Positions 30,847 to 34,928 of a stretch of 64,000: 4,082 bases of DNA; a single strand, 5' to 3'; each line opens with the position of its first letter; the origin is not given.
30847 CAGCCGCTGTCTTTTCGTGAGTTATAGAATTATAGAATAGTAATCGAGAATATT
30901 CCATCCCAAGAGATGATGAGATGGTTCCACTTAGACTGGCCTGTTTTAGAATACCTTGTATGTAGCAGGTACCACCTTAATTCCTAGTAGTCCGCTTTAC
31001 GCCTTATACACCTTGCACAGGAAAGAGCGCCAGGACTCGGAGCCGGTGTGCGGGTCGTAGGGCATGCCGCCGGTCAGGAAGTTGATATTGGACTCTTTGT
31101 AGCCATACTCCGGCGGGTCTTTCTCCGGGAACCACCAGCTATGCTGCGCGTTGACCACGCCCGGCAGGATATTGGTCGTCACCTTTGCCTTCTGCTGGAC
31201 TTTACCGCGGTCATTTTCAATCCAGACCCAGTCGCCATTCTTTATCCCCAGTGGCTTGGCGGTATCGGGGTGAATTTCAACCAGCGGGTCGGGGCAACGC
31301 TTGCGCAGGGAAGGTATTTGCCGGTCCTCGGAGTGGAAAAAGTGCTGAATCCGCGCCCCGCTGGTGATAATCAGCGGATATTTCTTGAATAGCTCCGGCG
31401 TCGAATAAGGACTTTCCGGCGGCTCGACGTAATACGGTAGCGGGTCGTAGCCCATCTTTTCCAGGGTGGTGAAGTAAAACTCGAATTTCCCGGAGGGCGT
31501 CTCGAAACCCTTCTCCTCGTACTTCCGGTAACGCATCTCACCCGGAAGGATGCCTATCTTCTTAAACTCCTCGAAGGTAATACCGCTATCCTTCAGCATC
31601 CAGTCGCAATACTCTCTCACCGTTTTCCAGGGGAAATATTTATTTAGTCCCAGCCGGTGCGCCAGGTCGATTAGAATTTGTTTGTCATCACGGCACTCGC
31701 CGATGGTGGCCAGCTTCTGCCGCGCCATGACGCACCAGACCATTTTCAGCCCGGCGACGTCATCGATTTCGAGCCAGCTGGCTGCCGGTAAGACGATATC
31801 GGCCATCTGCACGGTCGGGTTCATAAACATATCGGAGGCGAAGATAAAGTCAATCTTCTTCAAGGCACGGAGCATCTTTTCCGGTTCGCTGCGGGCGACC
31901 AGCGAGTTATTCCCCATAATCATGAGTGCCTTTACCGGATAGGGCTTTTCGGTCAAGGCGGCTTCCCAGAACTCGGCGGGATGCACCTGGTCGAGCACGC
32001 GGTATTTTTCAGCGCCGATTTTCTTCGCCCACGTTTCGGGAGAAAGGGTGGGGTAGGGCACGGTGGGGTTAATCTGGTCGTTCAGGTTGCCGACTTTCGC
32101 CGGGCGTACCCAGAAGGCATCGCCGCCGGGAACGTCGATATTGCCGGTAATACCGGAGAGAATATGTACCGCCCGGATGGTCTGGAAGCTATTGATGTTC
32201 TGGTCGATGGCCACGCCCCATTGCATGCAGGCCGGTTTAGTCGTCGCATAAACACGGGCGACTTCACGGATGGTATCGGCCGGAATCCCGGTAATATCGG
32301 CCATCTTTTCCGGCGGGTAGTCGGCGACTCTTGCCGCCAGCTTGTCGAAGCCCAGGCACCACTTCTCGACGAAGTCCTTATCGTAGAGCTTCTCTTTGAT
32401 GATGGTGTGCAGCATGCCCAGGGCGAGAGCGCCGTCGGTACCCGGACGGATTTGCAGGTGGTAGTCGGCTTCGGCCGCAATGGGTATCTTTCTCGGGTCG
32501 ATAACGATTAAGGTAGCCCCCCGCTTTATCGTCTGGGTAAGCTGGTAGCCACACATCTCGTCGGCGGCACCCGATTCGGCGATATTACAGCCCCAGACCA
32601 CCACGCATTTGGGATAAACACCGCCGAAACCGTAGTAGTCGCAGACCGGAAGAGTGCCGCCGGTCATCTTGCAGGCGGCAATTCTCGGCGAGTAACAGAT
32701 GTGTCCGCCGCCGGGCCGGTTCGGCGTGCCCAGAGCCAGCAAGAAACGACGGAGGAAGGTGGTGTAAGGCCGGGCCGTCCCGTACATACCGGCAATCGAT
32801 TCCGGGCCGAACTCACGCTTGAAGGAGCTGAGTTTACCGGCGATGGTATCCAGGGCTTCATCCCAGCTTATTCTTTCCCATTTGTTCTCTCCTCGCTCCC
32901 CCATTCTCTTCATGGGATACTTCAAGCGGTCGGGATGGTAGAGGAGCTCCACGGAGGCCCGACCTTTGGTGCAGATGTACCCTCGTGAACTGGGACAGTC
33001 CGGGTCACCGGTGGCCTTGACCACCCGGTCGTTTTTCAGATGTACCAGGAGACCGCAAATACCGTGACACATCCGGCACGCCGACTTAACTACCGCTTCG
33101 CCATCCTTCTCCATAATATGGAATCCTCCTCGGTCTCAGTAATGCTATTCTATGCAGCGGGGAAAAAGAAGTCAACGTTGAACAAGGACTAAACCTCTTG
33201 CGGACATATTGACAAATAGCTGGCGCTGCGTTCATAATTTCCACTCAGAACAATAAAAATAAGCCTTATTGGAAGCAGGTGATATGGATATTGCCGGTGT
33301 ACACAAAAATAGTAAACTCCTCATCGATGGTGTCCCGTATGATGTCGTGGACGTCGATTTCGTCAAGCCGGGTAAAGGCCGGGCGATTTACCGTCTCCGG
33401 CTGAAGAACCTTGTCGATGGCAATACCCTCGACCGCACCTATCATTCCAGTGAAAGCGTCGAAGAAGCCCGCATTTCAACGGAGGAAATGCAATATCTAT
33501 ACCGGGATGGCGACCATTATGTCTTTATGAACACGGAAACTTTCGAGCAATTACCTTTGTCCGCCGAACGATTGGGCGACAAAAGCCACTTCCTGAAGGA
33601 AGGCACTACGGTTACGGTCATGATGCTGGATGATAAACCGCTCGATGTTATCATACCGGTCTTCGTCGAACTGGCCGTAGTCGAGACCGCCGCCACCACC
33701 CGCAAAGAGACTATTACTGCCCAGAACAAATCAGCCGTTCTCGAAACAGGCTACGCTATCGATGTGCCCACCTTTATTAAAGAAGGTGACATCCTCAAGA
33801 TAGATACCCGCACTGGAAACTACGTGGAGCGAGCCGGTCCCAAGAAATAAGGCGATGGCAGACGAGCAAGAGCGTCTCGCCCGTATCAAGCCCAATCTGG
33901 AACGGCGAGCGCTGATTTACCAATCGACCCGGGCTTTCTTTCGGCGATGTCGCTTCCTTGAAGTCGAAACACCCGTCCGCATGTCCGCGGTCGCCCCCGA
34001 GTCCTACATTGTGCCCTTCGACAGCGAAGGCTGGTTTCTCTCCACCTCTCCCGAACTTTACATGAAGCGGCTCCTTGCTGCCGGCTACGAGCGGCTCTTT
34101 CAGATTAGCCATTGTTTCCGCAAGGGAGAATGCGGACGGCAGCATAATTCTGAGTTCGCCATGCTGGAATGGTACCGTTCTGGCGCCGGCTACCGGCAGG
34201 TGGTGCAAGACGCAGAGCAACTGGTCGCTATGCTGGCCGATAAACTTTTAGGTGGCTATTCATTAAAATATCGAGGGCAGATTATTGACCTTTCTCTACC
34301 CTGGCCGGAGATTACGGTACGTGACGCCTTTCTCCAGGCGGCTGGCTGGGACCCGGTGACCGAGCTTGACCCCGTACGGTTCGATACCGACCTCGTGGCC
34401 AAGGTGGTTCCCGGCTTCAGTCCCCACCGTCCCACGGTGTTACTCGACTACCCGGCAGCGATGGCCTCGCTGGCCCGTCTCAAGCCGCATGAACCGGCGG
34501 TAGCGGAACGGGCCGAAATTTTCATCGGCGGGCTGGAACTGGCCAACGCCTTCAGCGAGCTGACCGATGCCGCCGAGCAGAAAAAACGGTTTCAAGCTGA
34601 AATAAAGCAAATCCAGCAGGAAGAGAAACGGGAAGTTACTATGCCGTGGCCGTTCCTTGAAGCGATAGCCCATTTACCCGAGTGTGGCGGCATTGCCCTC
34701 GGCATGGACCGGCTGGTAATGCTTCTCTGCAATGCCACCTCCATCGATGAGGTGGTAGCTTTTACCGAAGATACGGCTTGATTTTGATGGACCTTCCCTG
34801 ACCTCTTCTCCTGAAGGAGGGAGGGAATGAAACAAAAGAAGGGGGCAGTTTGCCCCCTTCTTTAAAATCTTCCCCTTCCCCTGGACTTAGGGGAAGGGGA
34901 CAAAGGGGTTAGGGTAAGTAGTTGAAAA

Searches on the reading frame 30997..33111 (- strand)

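Call 44: search_protein_families(library=pfam, proteins=[window:30997-33111:-], max_evalue=0.00001)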
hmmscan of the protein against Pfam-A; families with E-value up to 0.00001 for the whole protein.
window:30997-33111:- (704 aa): 3 families
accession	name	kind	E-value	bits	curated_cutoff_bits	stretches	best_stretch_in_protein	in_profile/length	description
PF00384.28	Molybdopterin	-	1.6e-43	149.6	24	1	62-485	1-352/353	Molybdopterin oxidoreductase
PF01568.27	Molydop_binding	-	1.8e-24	86.4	26.8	1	586-693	6-105/110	Molydopterin dinucleotide binding domain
PF04879.21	Molybdop_Fe4S4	-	2.2e-15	56.8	22.7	1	6-59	2-55/55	Molybdopterin oxidoreductase Fe4S4 domain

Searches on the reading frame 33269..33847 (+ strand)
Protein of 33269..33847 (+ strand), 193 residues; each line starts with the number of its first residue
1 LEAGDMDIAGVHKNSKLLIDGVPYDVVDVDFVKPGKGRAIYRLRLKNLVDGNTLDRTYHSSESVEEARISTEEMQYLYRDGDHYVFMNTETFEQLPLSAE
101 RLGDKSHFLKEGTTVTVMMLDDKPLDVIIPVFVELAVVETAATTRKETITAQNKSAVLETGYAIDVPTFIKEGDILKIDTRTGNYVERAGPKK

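Call 44: search_protein_families(library=pfam, proteins=[window:33269-33847:+], max_evalue=0.00001)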
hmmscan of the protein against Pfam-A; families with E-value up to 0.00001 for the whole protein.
window:33269-33847:+ (193 aa): 3 families
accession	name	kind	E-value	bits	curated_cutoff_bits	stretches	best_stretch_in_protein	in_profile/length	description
PF01132.26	EFP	-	3.6e-25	88.1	27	1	73-125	2-54/54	Elongation factor P (EF-P) OB domain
PF09285.17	Elong-fact-P_C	-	6.2e-20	71.1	25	1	133-188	1-56/56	Elongation factor P, C-terminal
PF08207.18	EFP_N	-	1e-17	64.3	23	1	13-64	7-58/58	Elongation factor P (EF-P) KOW-like domain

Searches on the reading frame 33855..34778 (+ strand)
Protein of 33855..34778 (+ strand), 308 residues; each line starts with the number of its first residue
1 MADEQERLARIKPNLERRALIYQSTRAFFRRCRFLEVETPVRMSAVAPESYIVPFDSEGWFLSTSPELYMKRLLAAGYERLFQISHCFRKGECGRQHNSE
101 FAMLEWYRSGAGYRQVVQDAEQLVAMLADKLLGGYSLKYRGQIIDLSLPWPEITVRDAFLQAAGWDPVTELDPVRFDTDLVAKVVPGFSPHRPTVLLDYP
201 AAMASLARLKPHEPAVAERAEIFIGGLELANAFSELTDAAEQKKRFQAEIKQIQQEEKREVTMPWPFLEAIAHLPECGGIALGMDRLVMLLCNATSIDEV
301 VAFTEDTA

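Call 44: search_protein_families(library=pfam, proteins=[window:33855-34778:+], max_evalue=0.00001)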
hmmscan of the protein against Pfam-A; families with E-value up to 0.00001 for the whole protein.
window:33855-34778:+ (308 aa): 1 family
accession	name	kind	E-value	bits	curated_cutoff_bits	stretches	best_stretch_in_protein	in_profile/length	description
PF00152.25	tRNA-synt_2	-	1.4e-49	169.3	25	1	10-306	17-307/308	tRNA synthetases class II (D, K and N)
